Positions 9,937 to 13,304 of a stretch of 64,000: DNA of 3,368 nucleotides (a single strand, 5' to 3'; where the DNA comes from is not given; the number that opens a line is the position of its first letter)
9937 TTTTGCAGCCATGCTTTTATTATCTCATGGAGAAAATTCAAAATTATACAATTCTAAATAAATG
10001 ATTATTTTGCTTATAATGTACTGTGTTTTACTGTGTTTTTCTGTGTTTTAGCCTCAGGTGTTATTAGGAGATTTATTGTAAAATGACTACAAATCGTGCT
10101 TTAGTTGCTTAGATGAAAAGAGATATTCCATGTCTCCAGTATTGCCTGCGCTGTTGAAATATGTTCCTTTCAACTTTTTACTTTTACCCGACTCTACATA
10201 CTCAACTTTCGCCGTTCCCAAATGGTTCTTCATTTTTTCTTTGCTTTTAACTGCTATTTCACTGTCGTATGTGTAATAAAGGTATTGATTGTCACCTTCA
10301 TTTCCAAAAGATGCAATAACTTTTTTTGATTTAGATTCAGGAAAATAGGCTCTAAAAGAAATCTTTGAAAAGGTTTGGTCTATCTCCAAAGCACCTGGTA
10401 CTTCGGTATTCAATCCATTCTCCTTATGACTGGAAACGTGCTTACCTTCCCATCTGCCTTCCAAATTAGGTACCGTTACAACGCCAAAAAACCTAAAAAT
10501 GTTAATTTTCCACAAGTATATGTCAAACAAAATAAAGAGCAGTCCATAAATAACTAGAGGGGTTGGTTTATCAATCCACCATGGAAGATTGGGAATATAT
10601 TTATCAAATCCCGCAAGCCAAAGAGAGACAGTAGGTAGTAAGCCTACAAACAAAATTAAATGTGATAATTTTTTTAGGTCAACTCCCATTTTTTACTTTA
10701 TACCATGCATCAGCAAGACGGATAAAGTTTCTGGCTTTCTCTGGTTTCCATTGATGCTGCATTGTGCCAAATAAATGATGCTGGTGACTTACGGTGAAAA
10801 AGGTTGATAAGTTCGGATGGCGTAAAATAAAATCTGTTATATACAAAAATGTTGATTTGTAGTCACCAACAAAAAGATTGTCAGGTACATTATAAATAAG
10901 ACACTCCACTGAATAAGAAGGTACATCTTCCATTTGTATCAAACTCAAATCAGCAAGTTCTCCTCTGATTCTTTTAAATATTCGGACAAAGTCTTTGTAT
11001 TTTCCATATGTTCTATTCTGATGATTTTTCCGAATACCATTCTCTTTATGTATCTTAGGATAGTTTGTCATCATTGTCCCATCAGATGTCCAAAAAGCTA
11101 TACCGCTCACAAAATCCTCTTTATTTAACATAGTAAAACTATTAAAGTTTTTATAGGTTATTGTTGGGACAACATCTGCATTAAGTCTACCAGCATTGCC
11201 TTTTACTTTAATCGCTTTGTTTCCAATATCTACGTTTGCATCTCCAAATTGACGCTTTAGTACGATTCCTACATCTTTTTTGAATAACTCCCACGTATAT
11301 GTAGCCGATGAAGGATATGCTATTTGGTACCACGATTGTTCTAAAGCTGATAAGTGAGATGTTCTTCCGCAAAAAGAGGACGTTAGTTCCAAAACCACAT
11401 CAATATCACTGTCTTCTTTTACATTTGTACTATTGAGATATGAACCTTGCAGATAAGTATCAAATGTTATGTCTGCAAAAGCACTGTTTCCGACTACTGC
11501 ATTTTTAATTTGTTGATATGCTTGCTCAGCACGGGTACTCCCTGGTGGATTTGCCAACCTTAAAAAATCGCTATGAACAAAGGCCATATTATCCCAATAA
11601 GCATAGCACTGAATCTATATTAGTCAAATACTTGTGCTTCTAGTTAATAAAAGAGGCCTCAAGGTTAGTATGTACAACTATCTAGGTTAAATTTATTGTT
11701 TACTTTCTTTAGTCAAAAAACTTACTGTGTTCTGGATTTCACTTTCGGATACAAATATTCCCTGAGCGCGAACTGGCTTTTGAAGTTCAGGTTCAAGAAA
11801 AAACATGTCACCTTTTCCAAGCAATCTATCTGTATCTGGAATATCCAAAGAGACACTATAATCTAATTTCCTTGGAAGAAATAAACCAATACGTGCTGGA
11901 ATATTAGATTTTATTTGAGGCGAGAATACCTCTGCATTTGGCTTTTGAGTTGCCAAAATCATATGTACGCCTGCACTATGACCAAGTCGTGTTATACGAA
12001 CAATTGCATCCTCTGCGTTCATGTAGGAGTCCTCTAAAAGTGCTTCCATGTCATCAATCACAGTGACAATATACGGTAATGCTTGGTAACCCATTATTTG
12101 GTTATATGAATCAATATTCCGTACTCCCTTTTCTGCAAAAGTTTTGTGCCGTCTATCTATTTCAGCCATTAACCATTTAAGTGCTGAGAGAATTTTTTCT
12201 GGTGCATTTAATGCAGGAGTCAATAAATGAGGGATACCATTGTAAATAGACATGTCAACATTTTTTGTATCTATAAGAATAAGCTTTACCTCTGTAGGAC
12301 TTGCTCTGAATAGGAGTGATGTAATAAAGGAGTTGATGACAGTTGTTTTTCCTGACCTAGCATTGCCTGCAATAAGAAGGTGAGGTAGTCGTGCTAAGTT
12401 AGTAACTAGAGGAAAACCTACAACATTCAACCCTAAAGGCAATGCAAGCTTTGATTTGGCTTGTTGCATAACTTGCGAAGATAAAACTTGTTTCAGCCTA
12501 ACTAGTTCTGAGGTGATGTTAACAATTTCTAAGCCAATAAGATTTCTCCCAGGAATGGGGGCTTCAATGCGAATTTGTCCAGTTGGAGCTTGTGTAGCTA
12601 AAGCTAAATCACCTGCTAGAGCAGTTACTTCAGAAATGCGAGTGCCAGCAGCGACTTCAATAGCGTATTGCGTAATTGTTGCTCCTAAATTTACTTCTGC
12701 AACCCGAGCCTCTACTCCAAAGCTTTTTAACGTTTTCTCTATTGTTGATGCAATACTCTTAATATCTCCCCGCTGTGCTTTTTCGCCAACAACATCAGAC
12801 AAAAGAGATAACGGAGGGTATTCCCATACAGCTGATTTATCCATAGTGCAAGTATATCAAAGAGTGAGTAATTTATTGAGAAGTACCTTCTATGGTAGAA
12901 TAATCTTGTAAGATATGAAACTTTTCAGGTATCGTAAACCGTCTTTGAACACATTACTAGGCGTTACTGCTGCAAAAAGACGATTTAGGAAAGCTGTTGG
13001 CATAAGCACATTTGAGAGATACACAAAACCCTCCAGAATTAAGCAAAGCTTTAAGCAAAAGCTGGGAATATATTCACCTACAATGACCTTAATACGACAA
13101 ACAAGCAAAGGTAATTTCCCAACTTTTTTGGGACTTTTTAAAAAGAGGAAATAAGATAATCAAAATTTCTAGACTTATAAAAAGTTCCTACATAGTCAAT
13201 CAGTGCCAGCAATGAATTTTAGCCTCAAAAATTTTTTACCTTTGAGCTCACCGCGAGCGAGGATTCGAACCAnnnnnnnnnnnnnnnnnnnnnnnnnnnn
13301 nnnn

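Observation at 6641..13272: tRNA-Gln-associated integrative island: serine recombinase, HTH/DUF5659/TerS-like genes, FtsK-like ATPase and a defence module, but no virion genes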

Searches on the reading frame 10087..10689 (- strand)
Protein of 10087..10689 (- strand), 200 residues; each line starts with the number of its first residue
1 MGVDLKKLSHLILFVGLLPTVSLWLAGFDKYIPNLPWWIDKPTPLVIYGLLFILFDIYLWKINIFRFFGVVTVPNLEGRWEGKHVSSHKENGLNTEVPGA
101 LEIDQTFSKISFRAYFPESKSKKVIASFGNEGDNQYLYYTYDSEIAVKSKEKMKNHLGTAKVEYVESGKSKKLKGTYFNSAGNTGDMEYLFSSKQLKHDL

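Call 7: search_protein_families(library=pfam, max_evalue=0.01, proteins=[window:10087-10689:-])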
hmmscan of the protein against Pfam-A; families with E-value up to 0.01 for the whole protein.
window:10087-10689:- (200 aa): 2 families
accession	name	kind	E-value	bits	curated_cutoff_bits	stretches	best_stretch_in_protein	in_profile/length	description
PF18153.7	Cap15_CD_rec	-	4.3e-18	66.2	31.2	1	72-188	2-119/122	Cap15, cyclic dinucleotide receptor domain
PF23471.1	Cap15_TM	-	0.0016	19.5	28.2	1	22-61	15-59/59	Cap15, TM helices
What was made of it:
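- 10087..10689 (-): Cap15-type two-TM effector of the CBASS system (cargo). Pfam Cap15_CD_rec, E = 4e-18 (call 7).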

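Call 10: search_protein_families(library=padloc, max_evalue=0.01, proteins=[window:10087-10689:-])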
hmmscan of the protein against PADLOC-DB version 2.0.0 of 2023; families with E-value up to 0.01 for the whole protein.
window:10087-10689:- (200 aa): 16 families
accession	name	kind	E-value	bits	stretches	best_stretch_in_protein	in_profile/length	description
PDLC00703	Effector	-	8.2e-48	160.7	1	2-197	5-201/204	2TM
PDLC00705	Effector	-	2.9e-36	123.3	1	39-186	50-194/203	2TM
PDLC00702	Effector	-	3.8e-35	119.1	1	11-198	10-202/211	2TM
PDLC00694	Effector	-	2e-24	84.2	1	43-198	39-196/208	2TM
PDLC00686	Effector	-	1.3e-23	81.6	1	43-183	60-196/209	2TM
PDLC00704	Effector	-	1.8e-18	64.8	1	47-189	49-198/207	2TM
PDLC00708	Effector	-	1e-17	62.3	1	50-189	59-189/191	2TM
PDLC00697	Effector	-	6.1e-17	59.8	1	46-183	44-193/207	2TM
PDLC00673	Effector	-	1.2e-16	58.7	1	15-193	15-193/214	2TM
PDLC00714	Effector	-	9.5e-16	55.9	1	53-195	51-196/200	2TM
PDLC00669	Effector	-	6.5e-15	53.3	1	48-199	43-205/206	2TM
PDLC00683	Effector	-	8e-12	43.2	1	46-189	44-177/185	2TM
PDLC00671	Effector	-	8.8e-10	36.8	1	51-179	58-203/223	2TM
PDLC00682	Effector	-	4.8e-08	31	1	50-179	63-198/218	2TM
PDLC00674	Effector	-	1.6e-06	25.8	1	95-179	122-209/246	2TM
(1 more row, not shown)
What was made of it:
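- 10087..10689 (-): PADLOC 2TM effector, E = 8e-48 (call 10).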

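Call 11: search_protein_families(library=phrogs, max_evalue=0.01, proteins=[window:10087-10689:-])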
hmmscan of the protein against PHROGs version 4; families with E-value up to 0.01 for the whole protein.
window:10087-10689:- (200 aa): 1 family
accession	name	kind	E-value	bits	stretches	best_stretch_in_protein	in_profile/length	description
phrog_23442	-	unknown function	5.5e-25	89.3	1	46-181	53-187/201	-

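Call 74: search_protein_families(library=ncbifam, max_evalue=0.01, proteins=[window:10087-10689:-])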
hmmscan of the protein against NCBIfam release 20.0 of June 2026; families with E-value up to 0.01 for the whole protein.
window:10087-10689:- (200 aa): 0 families

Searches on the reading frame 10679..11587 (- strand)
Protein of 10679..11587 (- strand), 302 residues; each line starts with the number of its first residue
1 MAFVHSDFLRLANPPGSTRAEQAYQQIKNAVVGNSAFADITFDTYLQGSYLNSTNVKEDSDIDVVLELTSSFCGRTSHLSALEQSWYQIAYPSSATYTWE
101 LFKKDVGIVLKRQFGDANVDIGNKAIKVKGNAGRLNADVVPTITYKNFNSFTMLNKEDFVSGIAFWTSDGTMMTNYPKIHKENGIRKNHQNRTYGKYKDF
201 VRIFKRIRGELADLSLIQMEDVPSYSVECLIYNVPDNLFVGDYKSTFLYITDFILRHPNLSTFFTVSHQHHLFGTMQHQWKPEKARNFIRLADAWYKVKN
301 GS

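Call 7: search_protein_families(library=pfam, max_evalue=0.01, proteins=[window:10679-11587:-])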
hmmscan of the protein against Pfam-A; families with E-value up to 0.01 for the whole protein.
window:10679-11587:- (302 aa): 1 family
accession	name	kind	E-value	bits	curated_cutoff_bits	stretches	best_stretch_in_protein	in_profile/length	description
PF18144.7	SMODS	-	0.00031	21.4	26.5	1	17-88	21-93/164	Second Messenger Oligonucleotide or Dinucleotide Synthetase domain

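Call 10: search_protein_families(library=padloc, max_evalue=0.01, proteins=[window:10679-11587:-])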
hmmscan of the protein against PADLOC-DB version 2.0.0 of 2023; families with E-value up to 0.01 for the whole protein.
window:10679-11587:- (302 aa): 21 families
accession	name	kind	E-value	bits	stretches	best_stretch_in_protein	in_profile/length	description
PDLC00788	Cyclase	-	1e-86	289.1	1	9-295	9-293/297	oligonucleotide-cyclase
PDLC00801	Cyclase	-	5.5e-65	217.4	1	6-294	7-290/295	oligonucleotide-cyclase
PDLC00794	Cyclase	-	1.7e-54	183.1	1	18-292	21-289/297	oligonucleotide-cyclase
PDLC00812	Cyclase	-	1.1e-38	130.8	1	19-291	65-344/352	oligonucleotide-cyclase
PDLC00789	Cyclase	-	5.3e-35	119.1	2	92-290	63-256/261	oligonucleotide-cyclase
PDLC00772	Cyclase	-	1.2e-17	61.9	1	25-245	77-291/375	oligonucleotide-cyclase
PDLC00807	Cyclase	-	4.3e-15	53.7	1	40-244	76-266/342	oligonucleotide-cyclase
PDLC00784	Cyclase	-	6.4e-10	36.8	1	20-240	58-282/351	oligonucleotide-cyclase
PDLC00810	Cyclase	-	3.6e-06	24.7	1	17-70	22-75/335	oligonucleotide-cyclase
PDLC00773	Cyclase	-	5.9e-06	24.1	0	12-58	14-62/334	oligonucleotide-cyclase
PDLC00809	Cyclase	-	1.4e-05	22.8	1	22-246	27-216/295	oligonucleotide-cyclase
PDLC00815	Cyclase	-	2.5e-05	21.6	1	18-77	31-95/393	oligonucleotide-cyclase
PDLC00822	Cyclase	-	4.3e-05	21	1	19-68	23-76/375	oligonucleotide-cyclase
PDLC00823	Cyclase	-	0.00082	17.1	1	36-71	40-73/285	oligonucleotide-cyclase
PDLC00770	Cyclase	-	0.0012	15.8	1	19-71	28-86/509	oligonucleotide-cyclase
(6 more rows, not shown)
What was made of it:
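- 10679..11587 (-): CD-NTase (CBASS cyclase) (cargo). PADLOC cyclase, E = 1e-86 (call 10).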

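Call 11: search_protein_families(library=phrogs, max_evalue=0.01, proteins=[window:10679-11587:-])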
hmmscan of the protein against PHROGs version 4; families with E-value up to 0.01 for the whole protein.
window:10679-11587:- (302 aa): 1 family
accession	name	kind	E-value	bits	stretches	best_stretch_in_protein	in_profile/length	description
phrog_18746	-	unknown function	6.2e-58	197.5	1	20-296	22-296/299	-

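Call 74: search_protein_families(library=ncbifam, max_evalue=0.01, proteins=[window:10679-11587:-])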
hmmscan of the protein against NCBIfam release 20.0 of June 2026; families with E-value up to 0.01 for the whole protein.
window:10679-11587:- (302 aa): 3 families
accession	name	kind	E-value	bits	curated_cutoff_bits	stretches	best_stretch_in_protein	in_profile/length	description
NF053871.1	DS2_2_antiphage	equivalog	3.2e-70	236.7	350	1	17-292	17-289/294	anti-phage nucleotidyltransferase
NF041117.1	CBASS_cyclase_b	equivalog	2.2e-09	37.3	200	1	22-244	20-200/275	CBASS oligonucleotide cyclase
TIGR03671.1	cca_archaeal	equivalog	0.00072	18.5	281.3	1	19-83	18-82/410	CCA tRNA nucleotidyltransferase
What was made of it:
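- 10679..11587 (-): NCBIfam anti-phage nucleotidyltransferase, E = 3e-70 (call 74).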

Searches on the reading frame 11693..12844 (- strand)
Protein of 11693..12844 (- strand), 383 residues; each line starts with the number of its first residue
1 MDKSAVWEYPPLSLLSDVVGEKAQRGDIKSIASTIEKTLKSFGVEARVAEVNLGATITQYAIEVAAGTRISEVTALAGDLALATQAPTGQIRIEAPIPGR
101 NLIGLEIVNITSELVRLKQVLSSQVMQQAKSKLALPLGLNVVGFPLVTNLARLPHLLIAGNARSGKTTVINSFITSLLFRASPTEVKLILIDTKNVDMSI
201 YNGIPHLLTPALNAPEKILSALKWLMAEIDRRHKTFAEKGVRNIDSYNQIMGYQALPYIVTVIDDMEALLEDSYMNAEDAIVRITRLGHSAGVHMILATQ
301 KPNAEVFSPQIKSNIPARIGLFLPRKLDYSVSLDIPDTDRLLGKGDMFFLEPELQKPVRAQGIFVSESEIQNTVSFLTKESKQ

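Call 7: search_protein_families(library=pfam, max_evalue=0.01, proteins=[window:11693-12844:-])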
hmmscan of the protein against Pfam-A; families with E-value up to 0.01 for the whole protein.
window:11693-12844:- (383 aa): 3 families
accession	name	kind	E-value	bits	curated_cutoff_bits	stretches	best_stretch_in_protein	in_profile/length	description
PF01580.24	FtsK_SpoIIIE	-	4.1e-46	157.6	24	1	116-302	1-219/221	FtsK/SpoIIIE family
PF17854.6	FtsK_alpha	-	4.3e-22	78.6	22.9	1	10-108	2-100/101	FtsK alpha domain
PF13401.12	AAA_22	-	0.0017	19.1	27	1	155-300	7-123/130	AAA domain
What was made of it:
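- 11693..12844 (-): Motor-only FtsK paralogue (alpha plus beta domains; no 4TM, linker or gamma domain). Walker B reads DD instead of DE, and TQRP reads TQKP (cargo). Pfam FtsK_alpha and FtsK_SpoIIIE (call 7).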

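Call 10: search_protein_families(library=padloc, max_evalue=0.01, proteins=[window:11693-12844:-])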
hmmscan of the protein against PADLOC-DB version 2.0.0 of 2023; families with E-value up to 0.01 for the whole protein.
window:11693-12844:- (383 aa): 4 families
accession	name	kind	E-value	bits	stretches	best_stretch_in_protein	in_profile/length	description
PDLC02804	SspH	-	7e-40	134.4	1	28-372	1208-1556/1561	SspH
PDLC02806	SspH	-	7.7e-39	131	1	103-376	1488-1764/1766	SspH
PDLC04140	mad8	-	5e-20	70.2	1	133-358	2-295/314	mads_8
PDLC01055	HerA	-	4e-05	20.6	0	271-303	433-465/532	Type III coevolved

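Call 11: search_protein_families(library=phrogs, max_evalue=0.01, proteins=[window:11693-12844:-])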
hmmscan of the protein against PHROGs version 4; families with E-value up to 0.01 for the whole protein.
window:11693-12844:- (383 aa): 5 families
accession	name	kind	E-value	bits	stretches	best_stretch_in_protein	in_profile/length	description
phrog_1358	-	moron, auxiliary metabolic gene and host takeover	6.5e-75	253.6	1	23-380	473-829/1382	FtsK/SpoIIIE-like protein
phrog_3551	-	moron, auxiliary metabolic gene and host takeover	1.4e-51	176.4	1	36-372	316-654/758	FtsK/SpoIIIE-like protein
phrog_17074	-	unknown function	4.1e-09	36.5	1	138-319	186-379/621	-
phrog_24831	-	unknown function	2.8e-08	33.8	1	44-317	183-440/700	-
phrog_7035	-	unknown function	0.0035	16.7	0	259-302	493-539/969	-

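Call 13: find_encoding_contigs(protein=window:11693-12844:-, flank=10000, max_places=10)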
Protein window:11693-12844:- (383 aa): 1 contig read that carries it; 1 place shown.
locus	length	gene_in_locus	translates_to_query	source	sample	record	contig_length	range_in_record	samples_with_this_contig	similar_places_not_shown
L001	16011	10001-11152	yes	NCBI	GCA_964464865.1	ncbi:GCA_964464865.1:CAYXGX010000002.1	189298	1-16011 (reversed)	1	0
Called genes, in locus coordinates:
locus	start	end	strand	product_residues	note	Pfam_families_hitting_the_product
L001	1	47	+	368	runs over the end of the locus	PF01757:Acyl_transf_3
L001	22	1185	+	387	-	PF02230:Abhydrolase_2 (weak)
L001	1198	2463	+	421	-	PF01425:Amidase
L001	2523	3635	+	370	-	PF00155:Aminotran_1_2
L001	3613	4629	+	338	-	PF00291:PALP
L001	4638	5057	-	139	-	PF02082:Rrf2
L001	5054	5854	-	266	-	PF03239:FTR1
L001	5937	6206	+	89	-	PF01541:GIY-YIG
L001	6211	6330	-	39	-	-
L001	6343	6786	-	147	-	PF00293:NUDIX, PF14815:NUDIX_4 (weak)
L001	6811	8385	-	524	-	PF00070:Pyr_redox (faint), PF01494:FAD_binding_3, PF07992:Pyr_redox_2 (faint)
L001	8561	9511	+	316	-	-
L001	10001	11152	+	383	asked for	PF17854:FtsK_alpha, PF01580:FtsK_SpoIIIE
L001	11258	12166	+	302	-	PF26305:CD_NTase_C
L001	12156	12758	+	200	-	PF18153:Cap15_CD_rec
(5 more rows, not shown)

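Call 28: find_homologous_proteins(query=window:11693-12844:-, max_evalue=1e-30)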
Query window:11693-12844:- (383 aa): 7328 proteins with E <= 1e-30 among 8000 candidates; the best 120 are listed.
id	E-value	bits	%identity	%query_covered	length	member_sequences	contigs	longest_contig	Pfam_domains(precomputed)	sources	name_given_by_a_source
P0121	3.3e-242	820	100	100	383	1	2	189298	PF17854.7,PF01580.25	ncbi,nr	ncbi:MAG TPA: DNA translocase FtsK [Candidatus Saccharimonadales bacterium]|nr:DNA translocase FtsK 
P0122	8.7e-172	589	69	98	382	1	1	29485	PF17854.7,PF01580.25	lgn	-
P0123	2.8e-141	489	57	98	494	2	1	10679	PF01935.24,PF17854.7,PF01580.25,PF09397.17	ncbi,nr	ncbi:MAG: DNA translocase FtsK [Candidatus Levybacteria bacterium]|nr:DNA translocase FtsK [Candidat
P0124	4.4e-141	488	58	97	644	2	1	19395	PF01935.24,PF17854.7,PF01580.25,PF09397.17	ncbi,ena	-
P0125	7.6e-141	487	58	98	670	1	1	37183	PF17854.7,PF01580.25,PF09397.17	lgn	-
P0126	2.6e-140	485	57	99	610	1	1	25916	PF01935.24,PF17854.7,PF01580.25,PF09397.17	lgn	-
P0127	2.6e-140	485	57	99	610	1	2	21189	PF01935.24,PF17854.7,PF01580.25,PF09397.17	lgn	-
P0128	3.0e-140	485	57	97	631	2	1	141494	PF17854.7,PF01580.25,PF09397.17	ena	-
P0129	3.4e-140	485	56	98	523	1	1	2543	PF01935.24,PF17854.7,PF01580.25,PF09397.17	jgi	-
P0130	4.1e-140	485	58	97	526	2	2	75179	PF17854.7,PF01580.25,PF09397.17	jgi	-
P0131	6.8e-140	484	56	99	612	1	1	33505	PF01935.24,PF17854.7,PF01580.25,PF09397.17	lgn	-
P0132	7.5e-140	484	57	98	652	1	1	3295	PF01935.24,PF17854.7,PF01580.25,PF09397.17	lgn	-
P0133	3.7e-139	482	56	99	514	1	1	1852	PF01935.24,PF17854.7,PF01580.25,PF09397.17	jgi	jgi:DNA segregation ATPase FtsK/SpoIIIE, S-DNA-T family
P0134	9.7e-139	480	58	98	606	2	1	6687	PF01935.24,PF17854.7,PF01580.25,PF09397.17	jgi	jgi:S-DNA-T family DNA segregation ATPase FtsK/SpoIIIE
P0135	3.0e-138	479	56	98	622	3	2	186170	PF17854.7,PF01580.25,PF09397.17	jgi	-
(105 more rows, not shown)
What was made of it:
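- It is 55-58% identical to chromosomal FtsK (call 28).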

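Call 29: find_encoding_contigs(protein=P0122, flank=10000, max_places=5)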
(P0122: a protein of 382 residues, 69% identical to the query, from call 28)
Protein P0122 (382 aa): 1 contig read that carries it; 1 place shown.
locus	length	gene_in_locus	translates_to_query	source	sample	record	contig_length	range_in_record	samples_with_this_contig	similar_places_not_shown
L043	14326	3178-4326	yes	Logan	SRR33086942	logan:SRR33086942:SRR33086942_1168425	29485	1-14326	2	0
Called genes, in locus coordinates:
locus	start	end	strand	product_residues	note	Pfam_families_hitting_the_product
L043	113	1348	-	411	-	-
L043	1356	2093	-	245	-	-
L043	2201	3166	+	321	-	PF12728:HTH_17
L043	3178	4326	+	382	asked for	PF17854:FtsK_alpha, PF01580:FtsK_SpoIIIE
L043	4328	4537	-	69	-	PF24250:HVO_2718 (weak), PF13560:HTH_31, PF12844:HTH_19, PF13443:HTH_26, PF01381:HTH_3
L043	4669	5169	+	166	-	-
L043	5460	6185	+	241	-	-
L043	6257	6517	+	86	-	-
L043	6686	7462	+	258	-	PF13730:HTH_36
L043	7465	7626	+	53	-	-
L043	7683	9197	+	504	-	PF00239:Resolvase, PF07508:Recombinase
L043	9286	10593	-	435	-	PF00675:Peptidase_M16, PF05193:Peptidase_M16_C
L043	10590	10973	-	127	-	PF01219:DAGK_prokar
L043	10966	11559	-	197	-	PF01569:PAP2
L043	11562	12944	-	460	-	PF00749:tRNA-synt_1c, PF19269:Anticodon_2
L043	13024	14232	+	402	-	-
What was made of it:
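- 11693..12844 (-): P0122 lies in a different LSR element at the same host site (call 29).
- A 69%-identical motor-only FtsK lies in another element at the same site (call 29).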

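Call 74: search_protein_families(library=ncbifam, max_evalue=0.01, proteins=[window:11693-12844:-])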
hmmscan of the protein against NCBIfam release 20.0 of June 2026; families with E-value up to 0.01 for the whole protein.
window:11693-12844:- (383 aa): 7 families
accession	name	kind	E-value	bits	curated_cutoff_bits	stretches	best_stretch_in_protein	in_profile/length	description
NF007615.0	PRK10263.1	equivalog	1.4e-67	228.4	1566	2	28-250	887-1107/1355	DNA translocase FtsK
TIGR03928.1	T7_EssCb_Firm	equivalog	4.3e-30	104.1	778.4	1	129-337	442-657/1296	type VII secretion protein EssC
TIGR03925.1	T7SS_EccC_b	equivalog_domain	8.9e-20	70.5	346.55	1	145-326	67-252/564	type VII secretion protein EccCb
TIGR03924.1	T7SS_EccC_a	equivalog_domain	1e-19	70.8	509.15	1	132-322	423-626/673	type VII secretion protein EccCa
NF041214.1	plasmid_TraB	equivalog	3e-09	35.9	800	1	155-323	250-409/639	plasmid transfer protein TraB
NF010469.0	PRK13894.1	subfamily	0.0047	16.3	508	0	155-204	151-199/320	conjugal transfer ATPase TrbB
TIGR02782.1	TrbB_P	equivalog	0.0093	15.3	304.55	0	155-204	138-186/303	P-type conjugative transfer ATPase TrbB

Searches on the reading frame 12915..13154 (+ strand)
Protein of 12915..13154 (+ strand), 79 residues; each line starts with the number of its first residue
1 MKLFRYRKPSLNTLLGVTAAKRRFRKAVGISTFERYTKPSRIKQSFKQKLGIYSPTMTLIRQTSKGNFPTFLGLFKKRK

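Call 7: search_protein_families(library=pfam, max_evalue=0.01, proteins=[window:12915-13154:+])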
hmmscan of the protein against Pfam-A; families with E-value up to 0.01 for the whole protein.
window:12915-13154:+ (79 aa): 0 families

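Call 10: search_protein_families(library=padloc, max_evalue=0.01, proteins=[window:12915-13154:+])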
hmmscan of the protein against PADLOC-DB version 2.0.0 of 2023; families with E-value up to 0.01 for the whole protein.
window:12915-13154:+ (79 aa): 0 families

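Call 11: search_protein_families(library=phrogs, max_evalue=0.01, proteins=[window:12915-13154:+])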
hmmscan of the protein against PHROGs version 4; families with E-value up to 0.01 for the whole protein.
window:12915-13154:+ (79 aa): 0 families

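Call 74: search_protein_families(library=ncbifam, max_evalue=0.01, proteins=[window:12915-13154:+])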
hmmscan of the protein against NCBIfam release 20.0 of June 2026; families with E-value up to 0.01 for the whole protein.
window:12915-13154:+ (79 aa): 0 families
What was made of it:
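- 12915..13154 (+): 79-aa basic ORF inside the element. No evidence that it is a gene. No hit in Pfam, PHROGs, PADLOC or NCBIfam (calls 7, 10, 11, 74).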
